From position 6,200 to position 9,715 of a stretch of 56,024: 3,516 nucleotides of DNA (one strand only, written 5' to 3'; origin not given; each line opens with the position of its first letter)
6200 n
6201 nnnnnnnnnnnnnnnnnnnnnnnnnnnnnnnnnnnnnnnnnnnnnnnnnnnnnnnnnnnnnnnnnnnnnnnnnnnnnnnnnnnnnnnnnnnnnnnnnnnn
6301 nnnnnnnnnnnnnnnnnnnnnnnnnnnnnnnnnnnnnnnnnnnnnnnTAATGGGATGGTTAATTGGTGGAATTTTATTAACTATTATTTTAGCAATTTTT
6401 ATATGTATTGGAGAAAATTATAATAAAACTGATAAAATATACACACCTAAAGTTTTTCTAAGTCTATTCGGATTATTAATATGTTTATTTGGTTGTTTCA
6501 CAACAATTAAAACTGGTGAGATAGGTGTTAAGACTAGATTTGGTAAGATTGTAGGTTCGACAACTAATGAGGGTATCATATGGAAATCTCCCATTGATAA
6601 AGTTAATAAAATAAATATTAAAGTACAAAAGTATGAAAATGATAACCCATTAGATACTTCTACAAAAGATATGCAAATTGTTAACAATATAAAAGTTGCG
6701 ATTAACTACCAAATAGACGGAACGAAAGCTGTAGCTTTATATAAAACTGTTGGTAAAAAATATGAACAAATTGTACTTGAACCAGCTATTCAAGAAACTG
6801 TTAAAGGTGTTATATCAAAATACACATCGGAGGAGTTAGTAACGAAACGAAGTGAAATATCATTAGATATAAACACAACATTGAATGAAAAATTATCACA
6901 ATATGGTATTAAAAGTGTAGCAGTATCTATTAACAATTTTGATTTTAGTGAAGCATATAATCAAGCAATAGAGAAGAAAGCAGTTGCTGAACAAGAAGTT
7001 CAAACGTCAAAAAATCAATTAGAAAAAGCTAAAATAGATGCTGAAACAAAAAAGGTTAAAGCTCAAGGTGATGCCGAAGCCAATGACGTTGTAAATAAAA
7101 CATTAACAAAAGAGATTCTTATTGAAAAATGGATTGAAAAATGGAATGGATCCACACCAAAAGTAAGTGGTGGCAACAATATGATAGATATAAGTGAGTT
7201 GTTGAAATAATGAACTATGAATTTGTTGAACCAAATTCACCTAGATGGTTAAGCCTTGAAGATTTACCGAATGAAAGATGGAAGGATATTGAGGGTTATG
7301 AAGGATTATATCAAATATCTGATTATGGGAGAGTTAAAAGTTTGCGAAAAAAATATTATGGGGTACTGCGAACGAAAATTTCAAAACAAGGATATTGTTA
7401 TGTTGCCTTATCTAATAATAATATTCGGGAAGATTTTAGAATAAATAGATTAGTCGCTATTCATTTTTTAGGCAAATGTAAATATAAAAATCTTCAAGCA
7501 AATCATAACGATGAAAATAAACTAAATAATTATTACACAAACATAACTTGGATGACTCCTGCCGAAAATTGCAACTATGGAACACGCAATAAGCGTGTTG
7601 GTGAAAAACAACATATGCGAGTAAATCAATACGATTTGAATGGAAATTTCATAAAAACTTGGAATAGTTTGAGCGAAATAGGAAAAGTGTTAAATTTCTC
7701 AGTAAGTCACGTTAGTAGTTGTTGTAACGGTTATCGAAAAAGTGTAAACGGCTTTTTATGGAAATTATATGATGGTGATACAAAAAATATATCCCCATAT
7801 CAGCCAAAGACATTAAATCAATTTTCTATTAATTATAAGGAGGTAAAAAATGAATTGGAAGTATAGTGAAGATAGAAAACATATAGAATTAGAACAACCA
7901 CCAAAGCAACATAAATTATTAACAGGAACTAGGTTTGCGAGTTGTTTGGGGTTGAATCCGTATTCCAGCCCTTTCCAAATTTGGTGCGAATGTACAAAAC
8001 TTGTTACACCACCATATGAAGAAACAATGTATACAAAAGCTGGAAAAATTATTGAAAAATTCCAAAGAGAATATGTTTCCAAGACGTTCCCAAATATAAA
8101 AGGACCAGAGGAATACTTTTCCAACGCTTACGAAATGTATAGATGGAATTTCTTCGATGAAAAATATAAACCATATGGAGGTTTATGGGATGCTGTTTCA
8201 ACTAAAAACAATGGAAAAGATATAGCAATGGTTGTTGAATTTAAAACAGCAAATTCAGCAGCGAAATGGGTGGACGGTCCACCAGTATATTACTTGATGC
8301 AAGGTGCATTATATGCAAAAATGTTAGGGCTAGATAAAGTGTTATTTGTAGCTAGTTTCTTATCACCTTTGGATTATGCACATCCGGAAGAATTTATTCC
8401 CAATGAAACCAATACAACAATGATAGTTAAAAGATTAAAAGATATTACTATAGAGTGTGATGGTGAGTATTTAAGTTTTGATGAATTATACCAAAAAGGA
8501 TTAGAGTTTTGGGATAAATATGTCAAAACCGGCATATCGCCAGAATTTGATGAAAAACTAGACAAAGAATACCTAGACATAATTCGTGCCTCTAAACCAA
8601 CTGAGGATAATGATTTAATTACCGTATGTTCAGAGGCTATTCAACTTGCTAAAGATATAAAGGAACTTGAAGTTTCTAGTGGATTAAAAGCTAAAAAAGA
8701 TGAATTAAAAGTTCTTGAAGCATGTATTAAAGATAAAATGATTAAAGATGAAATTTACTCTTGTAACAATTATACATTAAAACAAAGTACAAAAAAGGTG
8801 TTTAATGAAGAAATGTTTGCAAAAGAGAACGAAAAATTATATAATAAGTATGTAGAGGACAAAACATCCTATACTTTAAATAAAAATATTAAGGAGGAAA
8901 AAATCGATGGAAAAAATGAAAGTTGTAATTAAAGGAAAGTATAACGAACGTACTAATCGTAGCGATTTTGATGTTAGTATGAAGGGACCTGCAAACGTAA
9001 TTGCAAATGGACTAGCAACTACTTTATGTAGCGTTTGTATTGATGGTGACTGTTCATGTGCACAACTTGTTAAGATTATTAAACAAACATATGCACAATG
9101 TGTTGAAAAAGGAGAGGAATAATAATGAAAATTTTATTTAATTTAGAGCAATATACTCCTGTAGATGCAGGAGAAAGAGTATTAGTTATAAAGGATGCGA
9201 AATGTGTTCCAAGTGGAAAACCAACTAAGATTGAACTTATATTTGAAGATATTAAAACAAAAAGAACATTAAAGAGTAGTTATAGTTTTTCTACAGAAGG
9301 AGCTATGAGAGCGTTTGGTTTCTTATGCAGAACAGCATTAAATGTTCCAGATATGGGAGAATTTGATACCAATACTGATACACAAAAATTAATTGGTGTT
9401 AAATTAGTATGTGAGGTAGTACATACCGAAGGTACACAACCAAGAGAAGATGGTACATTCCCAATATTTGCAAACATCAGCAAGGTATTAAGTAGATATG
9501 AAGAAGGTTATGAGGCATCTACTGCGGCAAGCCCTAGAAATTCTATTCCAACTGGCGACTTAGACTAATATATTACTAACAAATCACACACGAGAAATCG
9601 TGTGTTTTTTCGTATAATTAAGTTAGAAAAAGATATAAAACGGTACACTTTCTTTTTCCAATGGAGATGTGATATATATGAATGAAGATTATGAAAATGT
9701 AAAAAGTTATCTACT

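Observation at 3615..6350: DNA polymerase, HeH motif and ERF-like annealase in one 911-codon reading frame, with an internal SD-ATG at the domain boundary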

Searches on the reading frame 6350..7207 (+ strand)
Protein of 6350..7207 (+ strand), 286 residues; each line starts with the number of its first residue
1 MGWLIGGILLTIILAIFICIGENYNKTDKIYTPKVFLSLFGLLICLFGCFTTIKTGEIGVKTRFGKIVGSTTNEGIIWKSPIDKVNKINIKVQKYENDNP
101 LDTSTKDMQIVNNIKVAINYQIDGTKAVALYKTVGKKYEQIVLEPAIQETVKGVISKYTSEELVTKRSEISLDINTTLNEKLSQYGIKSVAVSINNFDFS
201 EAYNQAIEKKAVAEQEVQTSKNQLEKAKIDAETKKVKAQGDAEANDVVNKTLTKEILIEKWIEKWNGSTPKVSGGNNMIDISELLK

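Call 3: search_protein_families(library=pfam, proteins=[window:6350-7207:+], max_evalue=1)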
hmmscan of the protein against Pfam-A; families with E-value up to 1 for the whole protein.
window:6350-7207:+ (286 aa): 4 families
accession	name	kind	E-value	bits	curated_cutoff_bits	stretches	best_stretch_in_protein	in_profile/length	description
PF01145.31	Band_7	-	2.1e-33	116.3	23.6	1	52-226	2-174/176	SPFH domain / Band 7 family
PF13421.11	Band_7_1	-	0.015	15.4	24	1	144-211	138-207/211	SPFH domain-Band 7 family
PF13567.11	DUF4131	-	0.26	11.4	31.6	1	3-51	8-47/165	Domain of unknown function (DUF4131)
PF14635.12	HHH_7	-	0.28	12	27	1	143-190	8-55/104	Helix-hairpin-helix motif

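Call 4: search_protein_families(library=phrogs, proteins=[window:6350-7207:+], max_evalue=0.01)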
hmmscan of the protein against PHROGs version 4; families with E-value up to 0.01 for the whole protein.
window:6350-7207:+ (286 aa): 4 families
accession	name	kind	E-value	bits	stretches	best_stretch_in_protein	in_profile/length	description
phrog_200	-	other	1.7e-55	189.7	1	8-282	52-360/379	lipoprotein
phrog_11908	-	unknown function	9.2e-07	29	1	179-253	225-297/430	-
phrog_24502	-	other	0.00054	21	1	171-250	24-101/177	zinc-finger domain protein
phrog_11227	-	other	0.0016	19.3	1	191-264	34-106/138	protease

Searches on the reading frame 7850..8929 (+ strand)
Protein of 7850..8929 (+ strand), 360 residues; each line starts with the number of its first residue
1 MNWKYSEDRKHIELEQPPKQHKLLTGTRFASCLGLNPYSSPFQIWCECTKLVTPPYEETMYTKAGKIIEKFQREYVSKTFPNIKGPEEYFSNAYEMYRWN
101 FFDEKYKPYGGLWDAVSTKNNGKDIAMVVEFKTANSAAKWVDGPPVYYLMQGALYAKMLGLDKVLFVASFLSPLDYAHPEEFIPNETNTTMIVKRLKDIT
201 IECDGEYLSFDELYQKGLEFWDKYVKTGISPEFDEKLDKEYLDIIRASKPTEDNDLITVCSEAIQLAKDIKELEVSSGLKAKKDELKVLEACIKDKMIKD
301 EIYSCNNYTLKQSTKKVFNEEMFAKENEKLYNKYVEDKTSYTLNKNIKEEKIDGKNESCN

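Call 3: search_protein_families(library=pfam, proteins=[window:7850-8929:+], max_evalue=1)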
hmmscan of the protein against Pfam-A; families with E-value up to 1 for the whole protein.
window:7850-8929:+ (360 aa): 1 family
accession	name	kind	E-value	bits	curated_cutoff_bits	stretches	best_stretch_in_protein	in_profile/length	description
PF09588.16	YqaJ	-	3.2e-05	24.7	22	1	22-152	8-140/150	YqaJ-like viral recombinase domain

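Call 4: search_protein_families(library=phrogs, proteins=[window:7850-8929:+], max_evalue=0.01)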
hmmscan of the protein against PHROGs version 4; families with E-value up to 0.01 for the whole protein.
window:7850-8929:+ (360 aa): 1 family
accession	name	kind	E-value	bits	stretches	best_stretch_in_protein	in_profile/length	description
phrog_434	-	DNA, RNA and nucleotide metabolism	2.5e-28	100.3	1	22-350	66-364/372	RecE-like recombination exonuclease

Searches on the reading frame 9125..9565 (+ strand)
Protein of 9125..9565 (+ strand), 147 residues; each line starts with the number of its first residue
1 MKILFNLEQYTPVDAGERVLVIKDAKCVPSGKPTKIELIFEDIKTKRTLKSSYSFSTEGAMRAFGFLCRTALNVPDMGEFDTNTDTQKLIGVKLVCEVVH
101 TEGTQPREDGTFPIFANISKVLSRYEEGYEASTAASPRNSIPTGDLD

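Call 3: search_protein_families(library=pfam, proteins=[window:9125-9565:+], max_evalue=1)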
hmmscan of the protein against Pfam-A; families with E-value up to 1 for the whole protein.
window:9125-9565:+ (147 aa): 0 families

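Call 4: search_protein_families(library=phrogs, proteins=[window:9125-9565:+], max_evalue=0.01)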
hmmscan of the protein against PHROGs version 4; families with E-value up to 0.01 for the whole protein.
window:9125-9565:+ (147 aa): 0 families

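Call 35: search_protein_families(library=phrogs, proteins=[window:9125-9565:+], max_evalue=0.01)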
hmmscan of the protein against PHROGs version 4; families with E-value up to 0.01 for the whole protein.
window:9125-9565:+ (147 aa): 0 families

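Call 77: find_homologous_proteins(query=window:9125-9565:+, max_evalue=0.001)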
Query window:9125-9565:+ (147 aa): 68 proteins with E <= 0.001 among 80 candidates.
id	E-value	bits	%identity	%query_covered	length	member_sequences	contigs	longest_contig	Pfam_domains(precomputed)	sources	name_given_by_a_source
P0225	1.9e-89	315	97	100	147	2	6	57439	-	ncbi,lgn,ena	-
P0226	1.3e-86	305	95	100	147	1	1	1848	-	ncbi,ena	-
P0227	3.1e-82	291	90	100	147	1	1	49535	-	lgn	-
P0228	5.6e-80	284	89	100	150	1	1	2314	-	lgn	-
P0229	2.0e-79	282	88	100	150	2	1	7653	-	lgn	-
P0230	2.0e-73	263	81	100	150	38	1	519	-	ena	-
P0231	1.4e-72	260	80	100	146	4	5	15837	-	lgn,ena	-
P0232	1.9e-72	260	83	100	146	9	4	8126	-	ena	-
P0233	2.3e-62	227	72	100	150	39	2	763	-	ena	-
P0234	3.2e-58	213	67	99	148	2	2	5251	-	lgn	-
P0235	3.3e-56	207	67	99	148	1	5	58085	-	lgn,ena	-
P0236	1.7e-48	182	60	99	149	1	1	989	-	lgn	-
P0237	4.5e-47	177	57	100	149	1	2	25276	-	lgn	-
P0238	6.5e-47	177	58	100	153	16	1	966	-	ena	-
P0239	8.1e-46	173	59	99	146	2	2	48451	-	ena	-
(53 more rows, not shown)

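Call 80: search_protein_families(library=pfam, alignment_id=A3, max_evalue=1)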
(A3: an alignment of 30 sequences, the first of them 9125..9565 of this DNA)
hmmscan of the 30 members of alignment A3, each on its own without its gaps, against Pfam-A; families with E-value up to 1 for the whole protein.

A. member 1, window:9125-9565:+ (147 aa): 0 families

B. families by the number of members that match (of 30 scanned): 9 families
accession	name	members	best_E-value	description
PF05037.18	DUF669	9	2.7e-05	Protein of unknown function (DUF669)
PF01597.25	GCV_H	1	0.033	Glycine cleavage H-protein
PF25728.1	US29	1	0.042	Cytomegalovirus US29 protein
PF00297.29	Ribosomal_L3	1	0.13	Ribosomal protein L3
PF17623.7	B277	1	0.16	Domain of unknown function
PF05459.17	Herpes_UL69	1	0.17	Herpesvirus transcriptional regulator family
PF25390.1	WD40_RLD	1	0.18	RCC1-like domain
PF23732.1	PH_22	1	0.27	PH domain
PF18888.5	DUF5650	1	0.29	Repeat of unknown function (DUF5650)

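Call 82: find_encoding_contigs(protein=P0225, flank=7000, max_places=4)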
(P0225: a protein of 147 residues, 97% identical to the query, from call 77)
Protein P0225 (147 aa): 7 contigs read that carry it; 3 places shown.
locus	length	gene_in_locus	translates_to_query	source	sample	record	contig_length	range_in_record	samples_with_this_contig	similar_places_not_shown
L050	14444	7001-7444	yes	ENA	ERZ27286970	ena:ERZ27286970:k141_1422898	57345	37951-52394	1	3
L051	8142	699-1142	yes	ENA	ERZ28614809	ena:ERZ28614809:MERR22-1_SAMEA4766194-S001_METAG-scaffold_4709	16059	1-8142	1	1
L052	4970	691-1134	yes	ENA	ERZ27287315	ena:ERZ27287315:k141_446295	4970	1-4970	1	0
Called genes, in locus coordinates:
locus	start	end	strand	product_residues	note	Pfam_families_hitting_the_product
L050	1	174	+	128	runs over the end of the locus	PF01870:Hjc (weak)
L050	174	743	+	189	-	-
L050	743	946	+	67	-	-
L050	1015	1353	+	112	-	-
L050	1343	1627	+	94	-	-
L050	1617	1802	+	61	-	-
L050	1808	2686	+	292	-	-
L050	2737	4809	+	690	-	-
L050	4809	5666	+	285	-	PF01145:Band_7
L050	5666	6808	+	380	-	-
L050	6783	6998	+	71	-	-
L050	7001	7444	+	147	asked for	-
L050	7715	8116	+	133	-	-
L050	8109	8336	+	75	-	-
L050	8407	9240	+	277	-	-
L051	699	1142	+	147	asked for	-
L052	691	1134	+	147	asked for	-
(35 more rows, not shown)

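Call 83: predict_structure(alignment_id=A3)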
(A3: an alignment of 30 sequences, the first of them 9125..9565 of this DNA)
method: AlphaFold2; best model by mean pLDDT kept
length: 147 residues; sequences in the alignment: 30
mean_pLDDT: 83.9   pTM: 0.72
mean pLDDT of the five models: 83.9, 82.0, 81.8, 81.0, 78.7
residues with pLDDT >= 90: 85; 70-90: 34; 50-70: 15; < 50: 13
segments of 3 or more residues with pLDDT < 50: 129-139
pLDDT, mean of each block of 10 residues (from residue 1): 68 91 94 94 93 93 93 88 93 95 85 89 76 47 52
secondary structure, 60 per line:
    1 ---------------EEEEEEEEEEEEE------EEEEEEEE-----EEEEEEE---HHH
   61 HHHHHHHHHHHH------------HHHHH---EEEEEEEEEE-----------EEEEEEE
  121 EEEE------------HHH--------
elements in order: E16-28 E35-42 E48-54 H58-72 H85-89 E93-102 E114-124

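Call 86: fold_search(model_id=the predicted structure, library=viral)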
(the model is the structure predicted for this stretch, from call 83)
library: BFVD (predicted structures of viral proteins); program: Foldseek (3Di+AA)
matches with E <= 10: 1248; with E <= 0.001: 66
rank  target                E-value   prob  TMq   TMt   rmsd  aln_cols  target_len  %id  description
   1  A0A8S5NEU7            4.7e-07  1.00  0.65  0.46   7.2       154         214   23  Uncharacterized protein [Siphoviridae sp. ct9JD14]
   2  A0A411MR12            1.5e-06  1.00  0.55  0.34  10.7       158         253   16  (no name in the UniProt tables at hand)
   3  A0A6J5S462            2.0e-06  1.00  0.58  0.48   8.9       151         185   20  DUF669 domain-containing protein [uncultured Caudovirales phage]
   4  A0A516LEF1            2.0e-06  1.00  0.57  0.34  12.9       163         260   16  (no name in the UniProt tables at hand)
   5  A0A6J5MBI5            2.1e-06  1.00  0.63  0.59  13.9       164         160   16  DUF669 domain-containing protein [uncultured Caudovirales phage]
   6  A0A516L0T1            3.8e-06  1.00  0.53  0.51   9.7       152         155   19  (no name in the UniProt tables at hand)
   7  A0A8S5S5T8            4.3e-06  1.00  0.50  0.50   7.7       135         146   21  Uncharacterized protein [Podoviridae sp. ctsUe5]
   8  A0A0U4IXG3            5.1e-06  1.00  0.54  0.49   6.3       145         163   16  Uncharacterized protein [Arthrobacter phage Rings]
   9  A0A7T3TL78            5.7e-06  1.00  0.52  0.28  11.6       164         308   12  (no name in the UniProt tables at hand)
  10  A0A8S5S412            6.3e-06  1.00  0.51  0.29  12.0       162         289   15  Single stranded DNA binding protein [Siphoviridae sp. ctJ7x27]
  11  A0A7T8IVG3            7.1e-06  1.00  0.57  0.48  19.9       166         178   15  (no name in the UniProt tables at hand)
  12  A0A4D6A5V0            7.1e-06  1.00  0.56  0.44  11.6       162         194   18  (no name in the UniProt tables at hand)
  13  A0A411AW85            9.9e-06  1.00  0.60  0.35   5.7       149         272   11  Uncharacterized protein [Pantoea phage vB_PagM_LIET2]
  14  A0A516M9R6            1.0e-05  1.00  0.58  0.50   6.9       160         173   17  (no name in the UniProt tables at hand)
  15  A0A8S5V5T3            1.4e-05  1.00  0.60  0.73   5.7       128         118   12  Uncharacterized protein [Myoviridae sp. ct4uh47]
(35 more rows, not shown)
